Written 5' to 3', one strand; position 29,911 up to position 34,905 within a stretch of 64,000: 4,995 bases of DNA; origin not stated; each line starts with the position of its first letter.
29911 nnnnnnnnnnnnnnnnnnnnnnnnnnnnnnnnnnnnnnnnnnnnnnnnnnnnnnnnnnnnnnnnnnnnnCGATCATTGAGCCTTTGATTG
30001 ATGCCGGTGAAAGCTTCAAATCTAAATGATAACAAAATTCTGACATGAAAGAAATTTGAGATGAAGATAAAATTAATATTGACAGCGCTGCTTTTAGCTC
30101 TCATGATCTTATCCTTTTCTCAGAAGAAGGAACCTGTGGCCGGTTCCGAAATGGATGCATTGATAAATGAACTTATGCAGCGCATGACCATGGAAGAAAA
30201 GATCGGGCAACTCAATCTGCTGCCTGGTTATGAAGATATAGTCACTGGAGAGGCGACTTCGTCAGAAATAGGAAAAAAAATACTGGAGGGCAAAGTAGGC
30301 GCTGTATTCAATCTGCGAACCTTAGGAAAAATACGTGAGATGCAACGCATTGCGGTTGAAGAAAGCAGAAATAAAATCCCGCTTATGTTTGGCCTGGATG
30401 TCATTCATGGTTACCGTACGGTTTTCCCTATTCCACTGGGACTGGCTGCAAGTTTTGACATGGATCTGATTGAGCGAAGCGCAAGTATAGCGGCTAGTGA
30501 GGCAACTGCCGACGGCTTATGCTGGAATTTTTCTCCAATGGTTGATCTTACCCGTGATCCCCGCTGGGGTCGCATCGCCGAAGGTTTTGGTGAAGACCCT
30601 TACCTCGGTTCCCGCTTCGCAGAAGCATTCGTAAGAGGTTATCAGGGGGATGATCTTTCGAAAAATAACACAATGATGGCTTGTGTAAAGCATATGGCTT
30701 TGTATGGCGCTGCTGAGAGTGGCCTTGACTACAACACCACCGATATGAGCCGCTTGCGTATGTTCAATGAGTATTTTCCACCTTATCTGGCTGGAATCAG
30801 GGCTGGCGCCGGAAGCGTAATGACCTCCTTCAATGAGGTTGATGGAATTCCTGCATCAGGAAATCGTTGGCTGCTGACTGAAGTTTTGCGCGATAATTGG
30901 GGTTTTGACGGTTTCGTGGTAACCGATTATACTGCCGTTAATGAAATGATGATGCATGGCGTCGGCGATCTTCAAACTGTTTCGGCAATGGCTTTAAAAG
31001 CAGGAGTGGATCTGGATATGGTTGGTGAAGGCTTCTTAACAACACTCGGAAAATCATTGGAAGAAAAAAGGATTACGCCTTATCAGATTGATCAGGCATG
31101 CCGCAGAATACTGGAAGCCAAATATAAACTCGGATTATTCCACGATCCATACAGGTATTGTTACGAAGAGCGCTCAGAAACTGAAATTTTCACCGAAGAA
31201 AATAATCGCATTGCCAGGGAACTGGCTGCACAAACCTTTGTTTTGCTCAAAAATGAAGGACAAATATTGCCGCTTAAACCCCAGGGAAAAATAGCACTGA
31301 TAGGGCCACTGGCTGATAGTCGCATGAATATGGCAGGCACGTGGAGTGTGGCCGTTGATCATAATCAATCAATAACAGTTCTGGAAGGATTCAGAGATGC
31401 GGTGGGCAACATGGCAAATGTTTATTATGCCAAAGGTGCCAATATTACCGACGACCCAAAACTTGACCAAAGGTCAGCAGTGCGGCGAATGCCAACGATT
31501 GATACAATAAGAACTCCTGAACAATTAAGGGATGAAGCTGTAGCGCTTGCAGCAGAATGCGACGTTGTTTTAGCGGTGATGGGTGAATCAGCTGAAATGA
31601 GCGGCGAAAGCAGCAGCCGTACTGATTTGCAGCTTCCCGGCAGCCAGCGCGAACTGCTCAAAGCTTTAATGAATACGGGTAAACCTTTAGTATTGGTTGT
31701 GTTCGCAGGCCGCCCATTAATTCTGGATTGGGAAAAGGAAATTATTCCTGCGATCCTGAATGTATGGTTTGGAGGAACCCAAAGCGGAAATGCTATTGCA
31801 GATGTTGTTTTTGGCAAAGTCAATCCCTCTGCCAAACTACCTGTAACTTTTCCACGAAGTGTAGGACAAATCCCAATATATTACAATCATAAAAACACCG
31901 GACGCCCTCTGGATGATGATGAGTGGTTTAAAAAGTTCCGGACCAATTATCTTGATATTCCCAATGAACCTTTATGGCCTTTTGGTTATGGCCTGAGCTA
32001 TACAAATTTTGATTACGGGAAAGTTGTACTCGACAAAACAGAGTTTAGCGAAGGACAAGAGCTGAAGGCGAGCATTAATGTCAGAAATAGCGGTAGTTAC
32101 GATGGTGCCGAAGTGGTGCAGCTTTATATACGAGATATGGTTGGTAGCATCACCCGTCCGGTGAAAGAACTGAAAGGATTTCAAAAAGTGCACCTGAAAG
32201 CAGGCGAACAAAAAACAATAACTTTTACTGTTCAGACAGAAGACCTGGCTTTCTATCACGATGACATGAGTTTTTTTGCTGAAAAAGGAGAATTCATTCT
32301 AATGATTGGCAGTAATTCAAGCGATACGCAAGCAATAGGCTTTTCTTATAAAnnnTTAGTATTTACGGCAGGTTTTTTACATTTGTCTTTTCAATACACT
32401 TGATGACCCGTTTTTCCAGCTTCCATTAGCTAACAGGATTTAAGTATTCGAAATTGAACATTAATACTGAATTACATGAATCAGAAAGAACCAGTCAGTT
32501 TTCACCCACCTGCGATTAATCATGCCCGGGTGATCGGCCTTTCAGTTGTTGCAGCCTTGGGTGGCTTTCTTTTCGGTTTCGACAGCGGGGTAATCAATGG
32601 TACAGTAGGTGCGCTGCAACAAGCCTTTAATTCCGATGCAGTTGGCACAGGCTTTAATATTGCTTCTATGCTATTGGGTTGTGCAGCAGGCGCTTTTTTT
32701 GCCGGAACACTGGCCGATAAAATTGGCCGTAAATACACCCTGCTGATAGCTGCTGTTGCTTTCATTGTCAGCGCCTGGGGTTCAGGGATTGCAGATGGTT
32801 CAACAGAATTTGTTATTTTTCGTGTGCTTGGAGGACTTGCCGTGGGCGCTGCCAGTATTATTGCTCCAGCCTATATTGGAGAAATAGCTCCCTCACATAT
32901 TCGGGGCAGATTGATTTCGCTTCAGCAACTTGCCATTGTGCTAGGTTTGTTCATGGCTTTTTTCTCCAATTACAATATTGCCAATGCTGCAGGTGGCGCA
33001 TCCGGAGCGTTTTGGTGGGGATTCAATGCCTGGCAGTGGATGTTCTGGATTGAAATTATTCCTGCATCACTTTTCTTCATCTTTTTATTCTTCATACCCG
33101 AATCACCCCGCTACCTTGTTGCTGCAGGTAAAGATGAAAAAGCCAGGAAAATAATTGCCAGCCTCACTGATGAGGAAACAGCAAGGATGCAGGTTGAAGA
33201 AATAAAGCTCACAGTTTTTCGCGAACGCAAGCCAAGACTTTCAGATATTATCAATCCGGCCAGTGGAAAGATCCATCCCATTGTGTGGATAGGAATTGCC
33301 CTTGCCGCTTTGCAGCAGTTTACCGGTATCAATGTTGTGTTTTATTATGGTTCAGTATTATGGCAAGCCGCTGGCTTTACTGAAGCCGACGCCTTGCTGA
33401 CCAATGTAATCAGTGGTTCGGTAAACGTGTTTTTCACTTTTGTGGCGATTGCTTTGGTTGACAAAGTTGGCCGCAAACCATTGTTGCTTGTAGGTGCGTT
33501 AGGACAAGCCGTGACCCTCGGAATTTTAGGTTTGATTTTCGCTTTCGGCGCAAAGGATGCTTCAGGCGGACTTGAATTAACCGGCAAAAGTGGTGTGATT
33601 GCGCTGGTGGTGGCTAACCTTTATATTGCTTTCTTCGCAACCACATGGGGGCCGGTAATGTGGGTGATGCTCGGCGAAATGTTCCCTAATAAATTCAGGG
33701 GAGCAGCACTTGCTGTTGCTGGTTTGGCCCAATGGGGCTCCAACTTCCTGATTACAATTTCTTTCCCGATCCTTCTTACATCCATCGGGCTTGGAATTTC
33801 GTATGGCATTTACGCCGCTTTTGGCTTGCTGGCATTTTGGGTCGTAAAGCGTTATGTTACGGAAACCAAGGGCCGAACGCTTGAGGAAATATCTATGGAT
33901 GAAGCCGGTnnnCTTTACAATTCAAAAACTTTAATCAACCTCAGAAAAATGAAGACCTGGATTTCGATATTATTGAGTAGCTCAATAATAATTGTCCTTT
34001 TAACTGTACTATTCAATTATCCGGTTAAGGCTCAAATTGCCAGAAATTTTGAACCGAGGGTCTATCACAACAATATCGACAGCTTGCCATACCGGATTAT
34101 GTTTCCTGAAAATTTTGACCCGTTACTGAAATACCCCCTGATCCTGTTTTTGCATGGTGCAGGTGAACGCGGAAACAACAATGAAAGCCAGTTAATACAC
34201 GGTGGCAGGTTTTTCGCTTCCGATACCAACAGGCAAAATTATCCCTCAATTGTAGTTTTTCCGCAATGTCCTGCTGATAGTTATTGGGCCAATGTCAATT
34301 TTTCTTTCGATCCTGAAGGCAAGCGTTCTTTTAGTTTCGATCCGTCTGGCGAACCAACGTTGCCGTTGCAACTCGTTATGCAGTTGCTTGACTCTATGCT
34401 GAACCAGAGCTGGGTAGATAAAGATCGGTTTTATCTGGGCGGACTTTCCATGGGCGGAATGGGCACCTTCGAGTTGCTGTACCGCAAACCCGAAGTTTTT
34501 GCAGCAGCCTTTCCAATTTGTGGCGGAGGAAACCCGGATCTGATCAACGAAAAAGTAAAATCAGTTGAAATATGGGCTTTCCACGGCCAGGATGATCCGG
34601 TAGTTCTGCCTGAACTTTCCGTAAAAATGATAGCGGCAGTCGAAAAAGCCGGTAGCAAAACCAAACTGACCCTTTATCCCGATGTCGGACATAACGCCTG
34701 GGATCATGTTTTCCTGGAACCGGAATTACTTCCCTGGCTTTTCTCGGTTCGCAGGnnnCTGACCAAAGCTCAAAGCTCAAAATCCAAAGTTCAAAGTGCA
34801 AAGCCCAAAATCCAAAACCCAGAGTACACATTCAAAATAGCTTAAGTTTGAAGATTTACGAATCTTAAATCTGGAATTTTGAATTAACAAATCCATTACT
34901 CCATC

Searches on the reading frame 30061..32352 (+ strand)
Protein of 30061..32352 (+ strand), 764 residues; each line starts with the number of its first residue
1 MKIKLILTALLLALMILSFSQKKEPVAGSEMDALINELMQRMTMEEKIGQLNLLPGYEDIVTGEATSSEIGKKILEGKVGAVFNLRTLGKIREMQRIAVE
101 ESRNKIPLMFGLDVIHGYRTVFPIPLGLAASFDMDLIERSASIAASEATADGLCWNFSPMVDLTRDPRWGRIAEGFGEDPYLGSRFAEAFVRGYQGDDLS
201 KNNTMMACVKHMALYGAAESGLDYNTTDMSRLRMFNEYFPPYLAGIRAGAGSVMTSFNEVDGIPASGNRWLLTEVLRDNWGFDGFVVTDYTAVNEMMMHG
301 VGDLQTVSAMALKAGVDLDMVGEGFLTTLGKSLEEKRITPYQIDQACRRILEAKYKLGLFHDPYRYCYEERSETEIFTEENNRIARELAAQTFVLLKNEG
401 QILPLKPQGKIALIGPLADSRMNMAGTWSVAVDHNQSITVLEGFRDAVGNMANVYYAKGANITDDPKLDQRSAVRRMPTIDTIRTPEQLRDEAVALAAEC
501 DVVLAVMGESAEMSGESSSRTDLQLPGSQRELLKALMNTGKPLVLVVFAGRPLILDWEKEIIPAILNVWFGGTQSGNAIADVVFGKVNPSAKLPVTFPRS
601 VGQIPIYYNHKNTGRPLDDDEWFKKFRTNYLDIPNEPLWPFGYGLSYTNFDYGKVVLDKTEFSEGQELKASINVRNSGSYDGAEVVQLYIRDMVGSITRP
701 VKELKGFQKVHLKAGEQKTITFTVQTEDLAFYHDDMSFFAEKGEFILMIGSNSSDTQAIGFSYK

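Call 5: search_protein_families(library=pfam, proteins=[window:30061-32352:+], max_evalue=0.01)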
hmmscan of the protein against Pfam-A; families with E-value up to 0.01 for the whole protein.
window:30061-32352:+ (764 aa): 3 families
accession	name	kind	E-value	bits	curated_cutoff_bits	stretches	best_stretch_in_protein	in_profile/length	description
PF00933.27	Glyco_hydro_3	-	2.3e-74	251.1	27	1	43-352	1-315/316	Glycosyl hydrolase family 3 N terminal domain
PF01915.27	Glyco_hydro_3_C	-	6.4e-58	196.5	31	1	394-647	2-200/200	Glycosyl hydrolase family 3 C-terminal domain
PF14310.12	Fn3-like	-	2.4e-25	88.9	25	1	684-753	1-71/71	Fibronectin type III-like domain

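Call 74: search_solved_structures(query=window:30061-32352:+, max_evalue=1e-60)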
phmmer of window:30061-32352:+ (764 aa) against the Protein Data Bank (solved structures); distinct sequences matched with E-value up to 1e-60: 31.
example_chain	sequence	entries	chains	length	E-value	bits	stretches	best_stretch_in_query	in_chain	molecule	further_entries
3u48_A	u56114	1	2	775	0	1099.8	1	30-757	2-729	JMB19063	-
3u4a_A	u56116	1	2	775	0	1097.5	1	30-757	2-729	JMB19063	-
5tf0_A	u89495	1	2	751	4.2e-294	980.5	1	29-759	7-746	Glycosyl hydrolase family 3 N-terminal domain protein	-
9urf_A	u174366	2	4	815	2.8e-292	974.4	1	4-761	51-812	beta-glucosidase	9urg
5xxl_A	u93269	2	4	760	5.9e-291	970.1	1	29-763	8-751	Periplasmic beta-glucosidase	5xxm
5xxn_A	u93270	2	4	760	2.9e-290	967.8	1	29-763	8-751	Periplasmic beta-glucosidase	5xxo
6r5i_A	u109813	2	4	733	1.5e-224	750.5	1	32-761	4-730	Periplasmic beta-glucosidase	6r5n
6r5p_B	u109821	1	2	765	3.6e-224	749.3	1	29-761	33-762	Periplasmic beta-glucosidase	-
6r5r_A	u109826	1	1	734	6.4e-224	748.4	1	31-761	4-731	Periplasmic beta-glucosidase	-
6r5o_B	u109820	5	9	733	7.6e-224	748.2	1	32-761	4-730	Periplasmic beta-glucosidase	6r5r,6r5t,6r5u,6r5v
4zoa_A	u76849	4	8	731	1.1e-165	555.9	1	35-757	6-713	Lin1840 protein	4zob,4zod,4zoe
4zo6_A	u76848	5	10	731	1.4e-164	552.3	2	35-477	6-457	Lin1840 protein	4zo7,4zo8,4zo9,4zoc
7zb3_A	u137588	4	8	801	5.4e-139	467.7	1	31-760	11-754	Beta-xylosidase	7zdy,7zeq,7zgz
8c7f_A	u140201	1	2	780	5.7e-138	464.3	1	31-760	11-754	Xylosidase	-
5z87_A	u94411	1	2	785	1.3e-118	400.3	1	42-757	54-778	EmGH1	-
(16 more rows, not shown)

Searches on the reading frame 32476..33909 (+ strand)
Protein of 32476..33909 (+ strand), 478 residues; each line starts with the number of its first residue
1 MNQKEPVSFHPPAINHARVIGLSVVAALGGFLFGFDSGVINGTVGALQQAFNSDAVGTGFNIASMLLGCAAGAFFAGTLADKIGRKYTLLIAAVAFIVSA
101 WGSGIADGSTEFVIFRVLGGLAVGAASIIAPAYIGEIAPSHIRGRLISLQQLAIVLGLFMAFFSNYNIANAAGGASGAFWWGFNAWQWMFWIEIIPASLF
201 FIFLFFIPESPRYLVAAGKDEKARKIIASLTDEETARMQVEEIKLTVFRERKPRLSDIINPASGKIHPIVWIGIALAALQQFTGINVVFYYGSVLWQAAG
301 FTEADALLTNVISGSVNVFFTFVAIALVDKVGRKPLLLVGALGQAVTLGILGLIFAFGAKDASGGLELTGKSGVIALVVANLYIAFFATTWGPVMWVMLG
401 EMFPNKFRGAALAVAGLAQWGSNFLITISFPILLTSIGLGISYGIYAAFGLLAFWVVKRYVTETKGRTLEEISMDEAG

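Call 5: search_protein_families(library=pfam, proteins=[window:32476-33909:+], max_evalue=0.01)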
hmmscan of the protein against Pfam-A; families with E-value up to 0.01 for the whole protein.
window:32476-33909:+ (478 aa): 2 families
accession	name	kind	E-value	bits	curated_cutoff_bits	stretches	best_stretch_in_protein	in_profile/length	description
PF00083.30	Sugar_tr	-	2.8e-117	392.8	22.3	1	23-473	2-449/452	Sugar (and other) transporter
PF07690.21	MFS_1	-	3.1e-33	115.6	33.4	2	27-357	2-291/347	Major Facilitator Superfamily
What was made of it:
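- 32476..33912 (+): Sugar_tr-type MFS monosaccharide transporter. It is the presumed importer of glucose released in the periplasm. Pfam Sugar_tr E 3e-117 (call 5).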

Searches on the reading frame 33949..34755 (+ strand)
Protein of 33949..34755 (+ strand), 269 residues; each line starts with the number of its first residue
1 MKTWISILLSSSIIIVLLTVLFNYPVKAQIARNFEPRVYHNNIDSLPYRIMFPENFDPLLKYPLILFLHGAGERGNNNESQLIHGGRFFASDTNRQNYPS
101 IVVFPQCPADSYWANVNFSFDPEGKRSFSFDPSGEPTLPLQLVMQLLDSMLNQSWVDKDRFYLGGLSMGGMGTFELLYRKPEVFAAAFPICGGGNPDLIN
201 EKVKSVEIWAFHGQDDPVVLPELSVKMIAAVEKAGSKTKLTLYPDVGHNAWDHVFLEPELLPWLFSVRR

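Call 37: search_protein_families(library=pfam, proteins=[window:33949-34755:+], max_evalue=0.001)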
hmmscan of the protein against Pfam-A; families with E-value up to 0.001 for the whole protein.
window:33949-34755:+ (269 aa): 5 families
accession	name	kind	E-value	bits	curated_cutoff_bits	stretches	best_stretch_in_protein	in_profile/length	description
PF00326.27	Peptidase_S9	-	5.9e-11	42.7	22.6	2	205-250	144-189/213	Prolyl oligopeptidase family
PF02230.22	Abhydrolase_2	-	1.2e-08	35.5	23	1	63-253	15-204/217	Phospholipase/Carboxylesterase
PF01738.24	DLH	-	5.2e-06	26.6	21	1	147-248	85-186/217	Dienelactone hydrolase family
PF12146.15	Hydrolase_4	-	0.00011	22.1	27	0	205-249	191-233/239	Serine aminopeptidase, S33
PF00756.26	Esterase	-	0.00014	22.1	22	1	48-196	10-152/251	Putative esterase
